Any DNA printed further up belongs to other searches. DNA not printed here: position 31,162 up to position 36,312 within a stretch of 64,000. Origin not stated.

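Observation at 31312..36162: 1616-aa surface protein built from ~18 near-identical Asp-box (BNR) blades plus Ig-like and CarboxypepD_reg-like modules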

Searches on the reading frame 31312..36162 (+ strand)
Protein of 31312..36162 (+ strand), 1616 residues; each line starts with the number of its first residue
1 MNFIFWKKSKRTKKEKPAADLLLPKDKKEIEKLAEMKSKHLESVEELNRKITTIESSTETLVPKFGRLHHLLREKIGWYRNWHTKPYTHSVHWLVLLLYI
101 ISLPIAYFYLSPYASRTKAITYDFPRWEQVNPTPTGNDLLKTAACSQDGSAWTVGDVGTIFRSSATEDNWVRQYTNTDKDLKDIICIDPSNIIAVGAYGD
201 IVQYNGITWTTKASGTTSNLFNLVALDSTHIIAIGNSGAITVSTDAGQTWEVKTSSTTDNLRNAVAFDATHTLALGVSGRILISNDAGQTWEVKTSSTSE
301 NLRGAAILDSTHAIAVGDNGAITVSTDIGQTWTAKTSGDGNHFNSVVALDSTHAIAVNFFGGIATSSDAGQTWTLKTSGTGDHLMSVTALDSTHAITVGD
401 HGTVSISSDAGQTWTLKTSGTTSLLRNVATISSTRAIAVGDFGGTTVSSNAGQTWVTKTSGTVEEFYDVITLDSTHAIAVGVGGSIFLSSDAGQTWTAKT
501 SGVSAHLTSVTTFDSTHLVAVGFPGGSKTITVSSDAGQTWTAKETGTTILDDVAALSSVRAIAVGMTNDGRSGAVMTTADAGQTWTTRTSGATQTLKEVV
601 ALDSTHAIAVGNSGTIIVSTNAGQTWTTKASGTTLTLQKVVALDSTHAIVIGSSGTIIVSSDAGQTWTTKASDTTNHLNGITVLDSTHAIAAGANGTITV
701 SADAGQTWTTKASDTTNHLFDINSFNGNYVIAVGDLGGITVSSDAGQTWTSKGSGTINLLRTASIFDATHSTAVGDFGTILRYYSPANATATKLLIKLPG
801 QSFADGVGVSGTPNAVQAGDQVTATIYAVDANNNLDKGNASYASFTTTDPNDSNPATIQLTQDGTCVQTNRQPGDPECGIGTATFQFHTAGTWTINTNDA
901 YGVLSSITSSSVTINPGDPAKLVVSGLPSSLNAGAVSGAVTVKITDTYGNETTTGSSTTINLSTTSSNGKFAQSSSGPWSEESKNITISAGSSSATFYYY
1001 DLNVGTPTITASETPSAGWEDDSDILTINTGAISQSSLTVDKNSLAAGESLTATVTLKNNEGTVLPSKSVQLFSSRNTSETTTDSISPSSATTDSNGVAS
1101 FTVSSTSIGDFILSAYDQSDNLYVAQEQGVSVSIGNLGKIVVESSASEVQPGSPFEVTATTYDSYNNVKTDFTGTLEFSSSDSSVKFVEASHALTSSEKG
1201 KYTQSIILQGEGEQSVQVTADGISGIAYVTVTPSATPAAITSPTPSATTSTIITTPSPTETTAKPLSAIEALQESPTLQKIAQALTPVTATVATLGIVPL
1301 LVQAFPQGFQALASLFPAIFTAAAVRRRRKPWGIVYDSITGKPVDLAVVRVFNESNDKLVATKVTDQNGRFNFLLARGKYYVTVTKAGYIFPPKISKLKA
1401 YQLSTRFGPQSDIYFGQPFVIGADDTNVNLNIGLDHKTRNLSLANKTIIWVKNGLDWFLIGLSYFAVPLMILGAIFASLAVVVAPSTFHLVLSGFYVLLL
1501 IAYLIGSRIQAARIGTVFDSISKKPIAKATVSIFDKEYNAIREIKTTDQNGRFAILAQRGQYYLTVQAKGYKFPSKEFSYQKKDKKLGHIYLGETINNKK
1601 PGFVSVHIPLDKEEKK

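Call 4: search_protein_families(library=pfam, proteins=[window:31312-36162:+], max_evalue=1)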
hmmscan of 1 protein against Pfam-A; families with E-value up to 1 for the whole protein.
window:31312-36162:+ (1616 aa): 19 families
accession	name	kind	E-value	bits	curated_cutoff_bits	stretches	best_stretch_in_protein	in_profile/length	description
PF14870.12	PSII_BNR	-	1.3e-29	103.9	27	5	288-549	6-275/303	Photosynthesis system II assembly factor YCF48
PF15902.12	Sortilin-Vps10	-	4.7e-23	82.1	33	6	615-677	2-67/446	Sortilin, neurotensin receptor 3,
PF02012.26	BNR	-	1.5e-15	55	27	0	242-251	2-11/12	BNR/Asp-box repeat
PF13715.12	CarbopepD_reg_2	-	1.3e-12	48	32.2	2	1515-1592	3-76/88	CarboxypepD_reg-like domain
PF11974.14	bMG3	-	1.4e-08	35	34.9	1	1340-1383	24-73/103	Bacterial alpha-2-macroglobulin MG3 domain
PF02369.22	Big_1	-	7.7e-08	32.8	34.9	1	1035-1115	1-78/93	Bacterial Ig-like domain (group 1)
PF24316.1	Tli3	-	1.5e-05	25.8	27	0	238-255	84-102/129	T6SS Tli3 immunity protein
PF23194.1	NOMO_5th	-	5.2e-05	24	27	1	1524-1568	14-58/89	NOMO fifth transthyretin-like domain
PF07210.18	DUF1416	-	0.00015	22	23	1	1337-1384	28-72/97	Protein of unknown function (DUF1416)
PF22902.2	NOMO1-like_9th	-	0.0011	19.2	27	1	1349-1394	18-65/75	BOS complex subunit NOMO1-like, beta sandwich domain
PF20598.4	DUF6795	-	0.0061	17.3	27.4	0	1340-1375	8-45/103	Domain of unknown function (DUF6795)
PF00576.27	Transthyretin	-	0.0069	17.4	25.3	0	1335-1377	5-50/109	HIUase/Transthyretin family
PF01060.29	TTR-52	-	0.0096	17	24.9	0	1523-1559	8-47/79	Transthyretin-like family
PF08400.16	phage_tail_N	-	0.015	15.8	26.6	0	1358-1389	36-67/134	Prophage tail fibre N-terminal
PF07703.20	A2M_BRD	-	0.016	16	22.7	1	1038-1160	3-121/140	Alpha-2-macroglobulin bait region domain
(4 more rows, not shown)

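Call 5: search_protein_families(library=ncbifam, proteins=[window:31312-36162:+], max_evalue=1)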
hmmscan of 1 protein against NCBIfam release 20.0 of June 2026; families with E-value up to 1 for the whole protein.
window:31312-36162:+ (1616 aa): 8 families
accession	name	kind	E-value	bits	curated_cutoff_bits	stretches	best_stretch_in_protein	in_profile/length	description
NF010237.0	PRK13684.1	equivalog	1.9e-29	102.7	326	4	446-725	28-311/334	photosynthesis system II assembly factor Ycf48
NF058648.1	ECF_sub_HI1622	equivalog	2e-05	24.7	100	2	1340-1384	35-80/180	NikL family nickel/cobalt ECF transporter subunit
NF053607.1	CHU_0125_OmpA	equivalog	6.1e-05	21.7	620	1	1345-1393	441-489/639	CHU_0125 family OmpA-like outer membrane integrity protein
TIGR02962.1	hdxy_isourate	equivalog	0.0018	18.6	87.45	0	1335-1377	8-52/113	hydroxyisourate hydrolase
NF048002.1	spike_base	equivalog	0.038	14.3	28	0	605-637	32-66/85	spike base protein, RCAP_Rcc01079 family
NF010183.0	PRK13662.1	equivalog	0.058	13.2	213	0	638-671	26-59/177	hypothetical protein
NF058592.1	GxPGS_dom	subfamily_domain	0.4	10.8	45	0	1355-1384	31-65/65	PGS family Ig-like domain-containing protein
NF033682.1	retention_LapA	subfamily_domain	0.97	9.6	50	0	581-633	10-62/145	retention module-containing protein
